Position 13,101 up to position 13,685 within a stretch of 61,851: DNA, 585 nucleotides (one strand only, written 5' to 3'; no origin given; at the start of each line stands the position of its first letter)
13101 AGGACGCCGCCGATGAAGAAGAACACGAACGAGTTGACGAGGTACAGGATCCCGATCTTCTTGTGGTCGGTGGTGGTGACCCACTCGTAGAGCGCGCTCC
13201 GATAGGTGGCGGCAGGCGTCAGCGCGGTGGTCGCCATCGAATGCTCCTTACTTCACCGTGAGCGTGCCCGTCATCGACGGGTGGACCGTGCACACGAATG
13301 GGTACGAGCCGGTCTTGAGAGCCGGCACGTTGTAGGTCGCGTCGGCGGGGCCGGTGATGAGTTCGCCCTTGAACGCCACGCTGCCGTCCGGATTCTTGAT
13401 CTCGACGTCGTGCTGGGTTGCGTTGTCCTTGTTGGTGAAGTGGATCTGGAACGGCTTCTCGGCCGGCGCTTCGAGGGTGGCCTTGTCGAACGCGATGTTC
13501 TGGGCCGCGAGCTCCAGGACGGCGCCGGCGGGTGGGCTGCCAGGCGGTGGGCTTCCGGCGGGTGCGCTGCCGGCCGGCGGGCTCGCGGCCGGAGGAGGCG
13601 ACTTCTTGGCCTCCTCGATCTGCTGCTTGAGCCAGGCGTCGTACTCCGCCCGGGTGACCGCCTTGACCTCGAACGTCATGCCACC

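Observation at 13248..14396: Oxidase subunit II fused to an amicyanin-like blue-copper domain, where caa3 oxidases carry cytochrome c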

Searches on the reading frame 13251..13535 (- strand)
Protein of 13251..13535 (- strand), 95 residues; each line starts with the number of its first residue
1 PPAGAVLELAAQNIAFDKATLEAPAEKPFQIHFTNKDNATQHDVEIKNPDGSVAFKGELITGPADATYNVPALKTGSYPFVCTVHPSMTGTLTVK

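Call 6: search_solved_structures(query=window:13251-13523:-, max_evalue=1, show_alignments=4)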
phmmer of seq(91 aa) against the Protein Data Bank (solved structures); distinct sequences matched with E-value up to 1: 31.
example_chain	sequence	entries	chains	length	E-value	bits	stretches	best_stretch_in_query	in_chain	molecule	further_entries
1id2_A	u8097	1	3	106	8.5e-05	26.1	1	29-90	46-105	AMICYANIN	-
3c75_A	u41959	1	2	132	0.00014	25.4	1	30-90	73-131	Amicyanin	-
2fta_A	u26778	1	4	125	0.00042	23.9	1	41-91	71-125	Azurin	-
2xv0_A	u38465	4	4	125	0.0059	20.2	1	41-91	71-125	AZURIN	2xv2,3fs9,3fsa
6kol_A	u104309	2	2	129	0.0073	19.9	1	7-70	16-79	Blue (Type 1) copper domain protein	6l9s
1sf3_A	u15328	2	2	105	0.0084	19.7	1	31-90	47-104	Amicyanin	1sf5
2vmj_A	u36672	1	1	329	0.0096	19.5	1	32-90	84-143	DISSIMILATORY COPPER-CONTAINING NITRITE REDUCTASE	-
2qdv_A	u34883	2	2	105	0.0096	19.5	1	28-90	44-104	Amicyanin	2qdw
1sfd_A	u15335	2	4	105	0.012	19.3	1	31-90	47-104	Amicyanin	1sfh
4p5r_A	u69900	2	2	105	0.012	19.2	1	28-90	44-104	Amicyanin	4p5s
2ft6_A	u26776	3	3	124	0.013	19.1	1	41-91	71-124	Azurin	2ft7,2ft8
2aan_A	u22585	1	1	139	0.014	19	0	7-60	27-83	auracyanin A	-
1aac_A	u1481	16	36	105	0.016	18.8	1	31-90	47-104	AMICYANIN | PROTEIN (AMICYANIN)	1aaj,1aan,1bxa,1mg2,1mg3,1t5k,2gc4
2gb2_A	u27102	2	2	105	0.021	18.5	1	35-90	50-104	Amicyanin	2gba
1mda_A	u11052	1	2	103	0.023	18.3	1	31-90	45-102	AMICYANIN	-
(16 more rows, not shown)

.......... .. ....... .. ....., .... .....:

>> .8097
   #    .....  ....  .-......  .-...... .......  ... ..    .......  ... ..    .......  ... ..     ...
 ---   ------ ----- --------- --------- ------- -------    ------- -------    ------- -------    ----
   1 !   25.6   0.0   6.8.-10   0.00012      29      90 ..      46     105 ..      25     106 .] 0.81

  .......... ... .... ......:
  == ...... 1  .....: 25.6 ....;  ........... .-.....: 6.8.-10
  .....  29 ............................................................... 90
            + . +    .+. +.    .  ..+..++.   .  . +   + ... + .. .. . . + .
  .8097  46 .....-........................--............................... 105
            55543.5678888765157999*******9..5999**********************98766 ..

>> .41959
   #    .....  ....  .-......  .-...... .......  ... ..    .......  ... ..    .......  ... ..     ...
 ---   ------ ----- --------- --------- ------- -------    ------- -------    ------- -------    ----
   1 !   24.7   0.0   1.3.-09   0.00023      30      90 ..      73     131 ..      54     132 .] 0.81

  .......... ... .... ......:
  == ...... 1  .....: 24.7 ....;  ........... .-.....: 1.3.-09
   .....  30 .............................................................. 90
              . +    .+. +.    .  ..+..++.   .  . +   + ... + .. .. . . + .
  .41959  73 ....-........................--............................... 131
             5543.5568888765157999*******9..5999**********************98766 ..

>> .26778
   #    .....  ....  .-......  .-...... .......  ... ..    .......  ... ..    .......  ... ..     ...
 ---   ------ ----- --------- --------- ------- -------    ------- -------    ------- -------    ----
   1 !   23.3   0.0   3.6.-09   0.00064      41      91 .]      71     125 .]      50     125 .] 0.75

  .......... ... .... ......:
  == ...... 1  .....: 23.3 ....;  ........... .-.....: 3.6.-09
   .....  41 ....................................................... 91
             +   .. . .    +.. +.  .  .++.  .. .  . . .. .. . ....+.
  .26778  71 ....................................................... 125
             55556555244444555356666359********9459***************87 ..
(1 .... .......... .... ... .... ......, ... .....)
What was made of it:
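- Closest known: Amicyanin. Same: It has the same short ligand loop, C-x2-H-x2-M. It is the best PDB sequence hit (1ID2, E 8.5e-5), and all four ligands align (call 6).
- Checked: HMMER aligns all four ligands onto those of amicyanin 1ID2 (call 6).
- The four ligands align with those of amicyanin (call 6).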

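Call 35: predict_structure(alignment_id=A2)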
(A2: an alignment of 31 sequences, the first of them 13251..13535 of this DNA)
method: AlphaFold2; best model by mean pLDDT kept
length: 95 residues; sequences in the alignment: 31
mean_pLDDT: 96.1   pTM: 0.87
mean pLDDT of the five models: 96.1, 96.1, 95.8, 95.5, 95.4
residues with pLDDT >= 90: 90; 70-90: 2; 50-70: 1; < 50: 2
segments of 3 or more residues with pLDDT < 50: none
pLDDT, mean of each block of 10 residues (from residue 1): 80 98 98 99 97 98 98 98 98 98
secondary structure, 60 per line:
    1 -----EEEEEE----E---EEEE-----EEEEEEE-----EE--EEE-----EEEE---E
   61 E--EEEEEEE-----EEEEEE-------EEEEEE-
elements in order: E6-11 E20-23 E29-35 E45-47 E53-56 E64-70 E76-81 E89-94
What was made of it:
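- On Type-1 (blue) copper cupredoxin electron carriers: The model has eight strands and pLDDT 96.1 (call 35).
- Checked: The domain folds with mean pLDDT 96.1 (call 35).
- The domain model has pLDDT 96.1 (call 35).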

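Call 38: fold_search(model_id=the predicted structure, library=pdb)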
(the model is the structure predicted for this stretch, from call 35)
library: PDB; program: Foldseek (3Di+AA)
matches with E <= 10: 1939; with E <= 0.001: 300
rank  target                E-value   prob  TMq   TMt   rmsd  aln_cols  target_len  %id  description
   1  6kol                  5.6e-08  1.00  0.84  0.65   2.9       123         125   21  Crystal structure of auracyanin from photosynthetic bacterium Roseiflexus castenholzii (released 2020-01-29)
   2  2aan                  3.3e-07  1.00  0.85  0.67   2.4       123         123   20  Auracyanin A: A "blue" copper protein from the green thermophilic photosynthetic bacterium,chloroflexus aurantiacus (released 2006-07-11)
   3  1sfd_A                4.5e-07  1.00  0.71  0.65   3.2        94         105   21  oxidized form of amicyanin mutant P94F (released 2004-07-27)
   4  3ply_A                6.0e-07  1.00  0.71  0.65   2.8        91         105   20  Structure of Oxidized P96G Mutant of Amicyanin (released 2011-02-09)
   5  2idq                  6.3e-07  1.00  0.72  0.66   2.7        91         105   19  Structure of M98A mutant of amicyanin, Cu(II) (released 2007-03-13)
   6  4p5r                  7.5e-07  1.00  0.70  0.65   2.8        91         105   21  Structure of oxidized W45Y mutant of amicyanin (released 2014-04-23)
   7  1qhq                  9.3e-07  1.00  0.82  0.57   3.1       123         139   22  AURACYANIN, A BLUE COPPER PROTEIN FROM THE GREEN THERMOPHILIC PHOTOSYNTHETIC BACTERIUM CHLOROFLEXUS AURANTIACUS (released 2001-03-07)
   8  1id2_A                1.0e-06  1.00  0.72  0.65   3.3        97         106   21  CRYSTAL STRUCTURE OF AMICYANIN FROM PARACOCCUS VERSUTUS (THIOBACILLUS VERSUTUS) (released 2001-04-11)
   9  2gb2                  1.2e-06  1.00  0.73  0.67   2.9        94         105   21  The P52G mutant of amicyanin in the Cu(II) state. (released 2006-08-01)
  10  3rym_A                1.3e-06  1.00  0.72  0.66   3.1        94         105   20  Structure of Oxidized M98K mutant of Amicyanin (released 2011-11-23)
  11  3ie9                  1.4e-06  1.00  0.71  0.65   2.7        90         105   20  Structure of oxidized M98L mutant of amicyanin (released 2009-10-06)
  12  4hcf_B                1.9e-06  1.00  0.76  0.75   2.5       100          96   19  Crystal Structure of Uncharacterized Cupredoxin-like Domain Protein Cupredoxin_1 with Copper Bound from Bacillus anthr (released 2012-10-17)
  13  5fc9_A                2.1e-06  1.00  0.68  0.68   3.3        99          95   18  Novel Purple Cupredoxin from Nitrosopumilus maritimus (released 2016-05-11)
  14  4hcf_A                2.5e-06  1.00  0.74  0.80   2.2        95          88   19  Crystal Structure of Uncharacterized Cupredoxin-like Domain Protein Cupredoxin_1 with Copper Bound from Bacillus anthr (released 2012-10-17)
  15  5u7n_G                2.8e-06  1.00  0.77  0.67   3.0        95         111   20  CRYSTAL STRUCTURE OF A CHIMERIC CUA DOMAIN (SUBUNIT II) OF CYTOCHROME BA3 FROM THERMUS THERMOPHILUS WITH THE AMICYANIN (released 2017-11-22)
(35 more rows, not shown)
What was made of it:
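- On Type-1 (blue) copper cupredoxin electron carriers: Foldseek probability is 1.00 to auracyanin, amicyanin, pseudoazurin and azurin (call 38).
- Closest known: Auracyanins of Chloroflexus and Roseiflexus. Same: They are the best structural matches (TM 0.82-0.85, call 38).
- Closest known: Auracyanins of Chloroflexus and Roseiflexus. Different: Auracyanins are separate proteins of 123-139 residues in the solved chains (call 38), with their own anchor.
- Foldseek puts the electron carriers auracyanin (6KOL, 2AAN, 1QHQ; TM 0.82-0.85) and amicyanin on top (call 38). Pfam Cupredoxin_1 also contains non-redox copper or iron-uptake proteins, such as FtrB 8VUK and B. anthracis 4HCF, which are also structural hits (call 38). 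The closest structures are auracyanin and amicyanin, both partners of non-bc donors (call 38).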

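Call 51: search_protein_representatives(protein=window:13251-13535:-)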
Query: 95 residues. Proteins with E-value up to 0.001 (for the whole library): 2543; up to 1e-10: 798; up to 1e-30: 23. The best 150 are listed.
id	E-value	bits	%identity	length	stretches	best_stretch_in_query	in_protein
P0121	3.1e-60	216.3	46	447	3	4-94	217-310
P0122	4.4e-60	215.8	47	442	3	7-92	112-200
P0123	2.7e-54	197.3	45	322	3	8-92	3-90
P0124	4.2e-45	167.9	44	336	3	4-93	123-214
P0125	7.7e-41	154.2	43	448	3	9-94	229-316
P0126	2.3e-39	149.5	49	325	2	2-92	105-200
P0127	6.1e-38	145.0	38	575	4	7-91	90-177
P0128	5.0e-36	138.9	48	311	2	7-94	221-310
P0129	6.3e-35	135.3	46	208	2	10-94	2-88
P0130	2.4e-34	133.5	38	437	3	7-94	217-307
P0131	2.6e-34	133.4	39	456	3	3-94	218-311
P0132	3.8e-34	132.8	49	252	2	4-92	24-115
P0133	4.4e-34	132.6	35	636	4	2-92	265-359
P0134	9.4e-34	131.6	47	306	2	7-94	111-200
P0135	2.0e-33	130.5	43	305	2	3-93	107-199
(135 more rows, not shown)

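Call 53: find_homologous_proteins(query=P0122, max_evalue=1e-10)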
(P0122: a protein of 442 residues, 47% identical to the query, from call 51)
Query P0122 (442 aa): 74 proteins with E <= 1e-10 among 8000 candidates.
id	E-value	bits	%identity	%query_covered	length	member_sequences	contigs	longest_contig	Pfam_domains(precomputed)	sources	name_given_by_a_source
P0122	2.8e-288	975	100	100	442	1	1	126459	PF00127.27,PF13473.13,PF18962.8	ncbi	ncbi:MAG: cupredoxin domain-containing protein [Actinomycetota bacterium]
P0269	9.3e-220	749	75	100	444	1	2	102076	PF00127.27,PF13473.13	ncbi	-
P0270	4.3e-116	407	48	99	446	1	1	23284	PF00127.27,PF13473.13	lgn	-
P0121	2.7e-104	368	45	99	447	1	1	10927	PF00127.27,PF13473.13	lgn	-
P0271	9.8e-97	343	42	99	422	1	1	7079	PF06525.18,PF04151.22,PF00127.27,PF13473.13,PF23509.2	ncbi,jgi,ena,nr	ncbi:MAG TPA: cupredoxin domain-containing protein [Actinomycetota bacterium]|jgi:plastocyanin|nr:cu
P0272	7.1e-92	327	41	98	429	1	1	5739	PF00127.27,PF13473.13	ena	-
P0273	2.9e-82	296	37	70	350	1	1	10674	PF00127.27,PF13473.13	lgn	-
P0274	2.5e-77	279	37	86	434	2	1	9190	PF00127.27,PF13473.13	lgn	-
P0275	1.6e-70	257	44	69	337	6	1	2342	PF00127.27,PF13473.13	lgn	-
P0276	6.6e-70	255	41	68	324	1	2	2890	PF00127.27,PF13473.13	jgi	jgi:plastocyanin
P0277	2.5e-69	253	36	99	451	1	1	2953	PF06525.18,PF00127.27,PF13473.13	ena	-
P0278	1.0e-67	248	37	69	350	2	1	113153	PF06525.18,PF00127.27,PF13473.13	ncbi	-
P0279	2.9e-66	243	42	69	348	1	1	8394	PF00127.27,PF13473.13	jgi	jgi:plastocyanin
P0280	5.0e-66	242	41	69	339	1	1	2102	PF00127.27,PF13473.13,PF04886.17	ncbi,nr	ncbi:MAG: cupredoxin domain-containing protein [Actinobacteria bacterium]|nr:cupredoxin domain-conta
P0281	3.8e-65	239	41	67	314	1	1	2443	PF00127.27,PF13473.13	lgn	-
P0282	8.2e-65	238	41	69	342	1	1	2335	PF13473.13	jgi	jgi:hypothetical protein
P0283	2.4e-64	237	41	70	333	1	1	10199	PF00127.27,PF13473.13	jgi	jgi:plastocyanin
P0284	2.2e-63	234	43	61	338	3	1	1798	PF00127.27,PF13473.13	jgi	jgi:plastocyanin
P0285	2.7e-63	233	39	68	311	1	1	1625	PF00127.27,PF13473.13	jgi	jgi:plastocyanin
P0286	3.8e-62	229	41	45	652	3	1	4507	PF00127.27,PF13473.13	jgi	jgi:plastocyanin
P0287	2.1e-61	227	39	68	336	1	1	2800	PF00127.27,PF13473.13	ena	-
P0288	4.1e-61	226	39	70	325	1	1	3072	PF00127.27,PF13473.13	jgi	jgi:plastocyanin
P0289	8.9e-59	218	39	68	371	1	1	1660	PF00127.27,PF13473.13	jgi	-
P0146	7.0e-57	212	43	51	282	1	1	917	PF06525.18,PF13473.13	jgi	jgi:plastocyanin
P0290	2.1e-56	211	39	70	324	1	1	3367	PF00127.27,PF13473.13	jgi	jgi:plastocyanin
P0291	4.0e-56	210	41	69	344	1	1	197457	PF00127.27,PF13473.13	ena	-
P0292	1.1e-48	185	36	69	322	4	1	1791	PF00127.27,PF13473.13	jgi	-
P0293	2.0e-46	178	36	69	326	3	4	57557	PF00127.27,PF13473.13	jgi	jgi:plastocyanin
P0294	2.1e-44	171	40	48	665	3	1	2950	PF00127.27,PF13473.13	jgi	jgi:plastocyanin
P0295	7.0e-44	169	43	47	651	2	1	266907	PF00127.27,PF13473.13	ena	-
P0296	1.2e-43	168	42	47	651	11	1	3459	PF00127.27,PF13473.13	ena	-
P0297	1.2e-43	168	42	45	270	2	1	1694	PF00127.27,PF13473.13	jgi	jgi:plastocyanin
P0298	2.6e-43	167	41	47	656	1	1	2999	PF00127.27,PF13473.13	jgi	jgi:plastocyanin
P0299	5.0e-43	166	37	68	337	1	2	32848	PF07731.21,PF04151.22,PF00127.27,PF13473.13,PF07732.22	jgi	jgi:plastocyanin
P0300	8.7e-43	166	41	47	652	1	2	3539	PF00127.27,PF13473.13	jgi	jgi:plastocyanin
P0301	1.1e-42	165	42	45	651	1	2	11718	PF00127.27,PF13473.13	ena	-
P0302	2.4e-42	164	41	45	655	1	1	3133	PF00127.27,PF13473.13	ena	-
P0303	6.5e-42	163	43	26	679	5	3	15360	PF00127.27,PF13473.13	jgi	jgi:plastocyanin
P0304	1.1e-41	162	42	47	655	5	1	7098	PF00127.27,PF13473.13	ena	-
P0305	2.4e-41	161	41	47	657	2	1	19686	PF00127.27,PF13473.13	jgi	jgi:plastocyanin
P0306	2.9e-41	161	41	47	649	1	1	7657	PF00127.27,PF13473.13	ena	-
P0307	3.6e-41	160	41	47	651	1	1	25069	PF00127.27,PF13473.13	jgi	jgi:plastocyanin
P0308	4.4e-41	160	38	51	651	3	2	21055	PF00127.27,PF13473.13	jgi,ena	-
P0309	7.3e-41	159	42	46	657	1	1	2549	PF00127.27,PF13473.13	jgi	jgi:plastocyanin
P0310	8.1e-41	159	42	46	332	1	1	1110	PF00127.27,PF13473.13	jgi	jgi:plastocyanin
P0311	9.2e-41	159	41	47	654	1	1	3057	PF00127.27,PF13473.13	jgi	-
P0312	9.3e-41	159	38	68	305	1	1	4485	PF00127.27,PF13473.13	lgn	-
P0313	1.0e-40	159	41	46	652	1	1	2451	PF00127.27,PF13473.13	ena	-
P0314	1.9e-40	158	42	46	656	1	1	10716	PF00127.27,PF13473.13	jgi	jgi:plastocyanin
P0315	2.6e-40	157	41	46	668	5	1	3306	PF00127.27,PF13473.13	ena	-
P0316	3.0e-40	157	42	46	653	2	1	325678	PF00127.27,PF13473.13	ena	-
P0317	1.5e-39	155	36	67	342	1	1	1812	PF00127.27,PF13473.13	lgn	-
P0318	2.4e-39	154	40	45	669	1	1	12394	PF00127.27,PF13473.13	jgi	jgi:plastocyanin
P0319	4.1e-39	154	40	46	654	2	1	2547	PF00127.27,PF13473.13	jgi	jgi:plastocyanin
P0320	6.3e-39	153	40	46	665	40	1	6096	PF00127.27,PF13473.13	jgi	jgi:plastocyanin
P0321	1.3e-35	142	39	46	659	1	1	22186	PF00127.27,PF13473.13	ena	-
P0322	7.8e-34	136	37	47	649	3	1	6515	PF00127.27,PF13473.13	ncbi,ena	-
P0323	3.9e-28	117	30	68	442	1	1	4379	PF00127.27,PF13473.13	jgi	jgi:plastocyanin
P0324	4.8e-25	107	63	20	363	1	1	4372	PF13473.13,PF00116.27,PF02790.21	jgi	jgi:cytochrome c oxidase subunit 2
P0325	3.4e-23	101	58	20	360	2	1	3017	PF13473.13,PF13442.12,PF00034.27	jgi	jgi:mono/diheme cytochrome c family protein/plastocyanin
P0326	3.1e-22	98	54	21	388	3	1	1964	PF13473.13,PF00116.27,PF02790.21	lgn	-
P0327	1.3e-20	93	54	21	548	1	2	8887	PF13473.13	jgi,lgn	jgi:hypothetical protein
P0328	4.4e-20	91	55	21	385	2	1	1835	PF13473.13,PF00116.27,PF02790.21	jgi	-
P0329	9.2e-20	90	52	23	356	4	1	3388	PF13473.13,PF12270.14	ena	-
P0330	1.2e-19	89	51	21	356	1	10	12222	PF13473.13,PF12270.14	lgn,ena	-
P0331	1.7e-19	89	45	25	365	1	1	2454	PF13473.13,PF00116.27,PF02790.21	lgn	-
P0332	3.5e-18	85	52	21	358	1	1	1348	PF13473.13,PF13442.12,PF00034.27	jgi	-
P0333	2.6e-17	82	48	21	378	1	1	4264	PF13473.13,PF13442.12,PF00034.27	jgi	jgi:mono/diheme cytochrome c family protein/plastocyanin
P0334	2.9e-17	81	52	20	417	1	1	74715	PF13473.13,PF12270.14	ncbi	-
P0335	4.2e-16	78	50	21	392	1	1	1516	PF13473.13,PF00116.27,PF02790.21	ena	-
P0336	5.1e-14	71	47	21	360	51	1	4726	PF13473.13,PF13442.12,PF00034.27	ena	-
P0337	2.1e-12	65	43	20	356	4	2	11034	PF13473.13,PF13442.12,PF00034.27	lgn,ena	-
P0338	3.2e-12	65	41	25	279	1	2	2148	PF13473.13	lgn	-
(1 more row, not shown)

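Call 54: find_encoding_contigs(protein=P0337, flank=10000, max_places=3)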
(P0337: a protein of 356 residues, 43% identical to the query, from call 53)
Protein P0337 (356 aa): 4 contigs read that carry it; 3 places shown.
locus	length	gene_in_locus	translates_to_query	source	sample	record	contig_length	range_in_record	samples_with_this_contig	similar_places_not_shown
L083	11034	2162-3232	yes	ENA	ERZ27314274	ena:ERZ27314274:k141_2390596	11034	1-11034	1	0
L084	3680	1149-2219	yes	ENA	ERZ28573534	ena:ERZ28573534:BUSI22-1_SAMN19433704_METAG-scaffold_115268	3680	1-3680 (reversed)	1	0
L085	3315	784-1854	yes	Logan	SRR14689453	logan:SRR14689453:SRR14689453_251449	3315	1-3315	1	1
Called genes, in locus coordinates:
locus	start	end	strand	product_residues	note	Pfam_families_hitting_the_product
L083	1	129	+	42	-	?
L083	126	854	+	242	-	PF00033:Cytochrome_B, PF14358:DUF4405 (weak), PF13631:Cytochrom_B_N_2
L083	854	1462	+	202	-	PF00032:Cytochrom_B_C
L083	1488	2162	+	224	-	PF00355:Rieske (weak)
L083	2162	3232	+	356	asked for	PF00034:Cytochrom_C, PF13442:Cytochrome_CBB3 (weak), PF13473:Cupredoxin_1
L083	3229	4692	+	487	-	PF25210:Kelch_FKB95, PF07646:Kelch_2 (faint), PF24996:NANM (faint), PF25852:DUF6242_C (faint), PF24681:Kelch_KLHDC2_KLHL20_DRC7, PF01344:Kelch_1 (weak), PF13415:Beta-prop_FBX42 (weak)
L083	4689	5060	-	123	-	PF00581:Rhodanese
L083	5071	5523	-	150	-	PF03745:DUF309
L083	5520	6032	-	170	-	PF09969:DUF2203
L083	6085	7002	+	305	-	PF01619:Pro_dh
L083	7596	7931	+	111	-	-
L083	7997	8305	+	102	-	PF18480:DUF5615 (weak)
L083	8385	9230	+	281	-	PF00583:Acetyltransf_1, PF13508:Acetyltransf_7 (weak), PF08445:FR47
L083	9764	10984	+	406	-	PF00909:Ammonium_transp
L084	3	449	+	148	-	?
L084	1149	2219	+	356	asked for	PF00034:Cytochrom_C, PF13442:Cytochrome_CBB3 (weak), PF13473:Cupredoxin_1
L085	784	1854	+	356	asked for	PF00034:Cytochrom_C, PF13442:Cytochrome_CBB3 (weak), PF13473:Cupredoxin_1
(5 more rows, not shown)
